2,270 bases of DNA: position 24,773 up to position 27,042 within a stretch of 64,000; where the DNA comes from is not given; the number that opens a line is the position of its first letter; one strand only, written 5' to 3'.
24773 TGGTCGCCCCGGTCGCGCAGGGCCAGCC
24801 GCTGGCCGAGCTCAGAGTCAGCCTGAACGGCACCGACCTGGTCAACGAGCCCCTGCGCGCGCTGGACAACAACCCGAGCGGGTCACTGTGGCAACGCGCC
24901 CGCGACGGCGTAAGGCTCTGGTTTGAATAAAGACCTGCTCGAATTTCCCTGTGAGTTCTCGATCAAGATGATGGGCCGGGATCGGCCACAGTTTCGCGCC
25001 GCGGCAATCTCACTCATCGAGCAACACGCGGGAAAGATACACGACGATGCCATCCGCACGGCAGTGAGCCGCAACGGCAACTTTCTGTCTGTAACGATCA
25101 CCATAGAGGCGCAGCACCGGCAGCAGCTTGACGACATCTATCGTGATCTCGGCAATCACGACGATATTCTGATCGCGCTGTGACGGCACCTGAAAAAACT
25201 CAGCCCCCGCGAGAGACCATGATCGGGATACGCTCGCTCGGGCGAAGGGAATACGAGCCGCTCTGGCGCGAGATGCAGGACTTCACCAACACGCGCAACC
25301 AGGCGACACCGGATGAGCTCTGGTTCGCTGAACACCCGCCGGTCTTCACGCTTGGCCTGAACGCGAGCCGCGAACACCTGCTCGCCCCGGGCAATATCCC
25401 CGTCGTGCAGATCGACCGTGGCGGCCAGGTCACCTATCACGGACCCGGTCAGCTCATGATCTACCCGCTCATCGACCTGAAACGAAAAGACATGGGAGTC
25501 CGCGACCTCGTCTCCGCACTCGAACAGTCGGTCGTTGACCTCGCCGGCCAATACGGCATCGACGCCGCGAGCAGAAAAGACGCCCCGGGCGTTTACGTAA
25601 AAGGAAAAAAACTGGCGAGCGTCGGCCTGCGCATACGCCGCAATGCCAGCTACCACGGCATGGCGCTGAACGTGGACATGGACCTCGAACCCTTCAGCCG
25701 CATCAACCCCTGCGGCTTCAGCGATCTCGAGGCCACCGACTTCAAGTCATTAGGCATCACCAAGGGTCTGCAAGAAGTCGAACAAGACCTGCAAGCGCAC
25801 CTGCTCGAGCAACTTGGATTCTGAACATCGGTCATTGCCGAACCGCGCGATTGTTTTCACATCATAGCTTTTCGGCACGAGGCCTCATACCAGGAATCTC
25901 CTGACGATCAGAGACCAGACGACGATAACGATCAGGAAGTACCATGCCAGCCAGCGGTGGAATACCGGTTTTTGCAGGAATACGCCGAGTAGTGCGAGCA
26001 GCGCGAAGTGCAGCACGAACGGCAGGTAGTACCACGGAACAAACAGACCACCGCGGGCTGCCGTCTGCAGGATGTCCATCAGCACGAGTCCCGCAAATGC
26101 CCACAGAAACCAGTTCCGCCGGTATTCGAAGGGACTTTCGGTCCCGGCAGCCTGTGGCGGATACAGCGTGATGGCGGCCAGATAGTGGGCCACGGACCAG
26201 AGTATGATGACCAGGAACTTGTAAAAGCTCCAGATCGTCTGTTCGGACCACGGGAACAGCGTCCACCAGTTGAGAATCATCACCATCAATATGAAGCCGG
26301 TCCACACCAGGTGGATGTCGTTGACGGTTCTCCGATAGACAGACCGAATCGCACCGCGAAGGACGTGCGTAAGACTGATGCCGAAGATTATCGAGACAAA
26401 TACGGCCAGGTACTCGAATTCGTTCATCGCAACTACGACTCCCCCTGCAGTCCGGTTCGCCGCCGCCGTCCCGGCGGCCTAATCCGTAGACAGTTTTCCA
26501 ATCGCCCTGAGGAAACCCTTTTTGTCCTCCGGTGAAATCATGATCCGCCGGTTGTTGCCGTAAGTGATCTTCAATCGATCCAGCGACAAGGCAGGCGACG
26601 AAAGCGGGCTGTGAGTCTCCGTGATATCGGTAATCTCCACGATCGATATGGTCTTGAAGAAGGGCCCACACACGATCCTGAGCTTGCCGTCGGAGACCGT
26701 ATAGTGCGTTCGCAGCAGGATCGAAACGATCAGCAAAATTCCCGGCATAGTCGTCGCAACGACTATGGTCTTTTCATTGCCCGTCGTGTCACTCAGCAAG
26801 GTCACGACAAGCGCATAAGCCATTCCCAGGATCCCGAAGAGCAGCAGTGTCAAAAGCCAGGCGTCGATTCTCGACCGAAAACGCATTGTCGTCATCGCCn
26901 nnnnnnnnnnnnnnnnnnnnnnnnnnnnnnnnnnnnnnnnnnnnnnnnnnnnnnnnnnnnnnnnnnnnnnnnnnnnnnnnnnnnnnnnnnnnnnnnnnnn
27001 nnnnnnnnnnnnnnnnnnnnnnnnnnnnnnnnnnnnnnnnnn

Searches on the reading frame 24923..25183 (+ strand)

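Call 8: search_protein_families(library=pfam, proteins=[window:24923-25183:+], max_evalue=0.01)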
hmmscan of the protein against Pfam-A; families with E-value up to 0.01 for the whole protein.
window:24923-25183:+ (86 aa): 2 families
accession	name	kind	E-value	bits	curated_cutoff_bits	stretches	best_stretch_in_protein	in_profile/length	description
PF04359.20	DUF493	-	2.3e-25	89.4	24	1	4-86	2-84/84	Protein of unknown function (DUF493)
PF13291.12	ACT_4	-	0.00018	22.5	27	1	12-82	7-75/80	ACT domain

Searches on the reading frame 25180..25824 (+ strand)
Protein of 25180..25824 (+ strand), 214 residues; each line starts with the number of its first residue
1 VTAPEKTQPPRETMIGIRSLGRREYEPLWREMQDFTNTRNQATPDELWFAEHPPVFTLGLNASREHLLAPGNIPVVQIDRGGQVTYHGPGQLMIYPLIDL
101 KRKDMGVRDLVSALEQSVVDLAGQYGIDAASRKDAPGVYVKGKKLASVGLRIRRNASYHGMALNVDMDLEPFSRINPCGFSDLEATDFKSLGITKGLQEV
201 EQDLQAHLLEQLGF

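Call 8: search_protein_families(library=pfam, proteins=[window:25180-25824:+], max_evalue=0.01)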
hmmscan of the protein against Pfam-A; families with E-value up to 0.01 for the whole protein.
window:25180-25824:+ (214 aa): 2 families
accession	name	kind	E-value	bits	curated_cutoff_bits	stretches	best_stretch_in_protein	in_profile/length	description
PF21948.1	LplA-B_cat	-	8.2e-36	124.3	27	1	35-206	13-197/200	Lipoyl protein ligase A/B catalytic domain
PF03099.24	BPL_LplA_LipB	-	2.2e-06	28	21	1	68-168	21-133/133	Biotin/lipoate A/B protein ligase family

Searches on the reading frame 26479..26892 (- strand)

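Call 8: search_protein_families(library=pfam, proteins=[window:26479-26892:-], max_evalue=0.01)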
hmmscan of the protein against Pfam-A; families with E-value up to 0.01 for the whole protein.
window:26479-26892:- (137 aa): 1 family
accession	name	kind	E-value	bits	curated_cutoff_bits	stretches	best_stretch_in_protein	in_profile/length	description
PF06713.17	bPH_4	-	2.5e-23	82.4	22.9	1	62-133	1-72/74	Bacterial PH domain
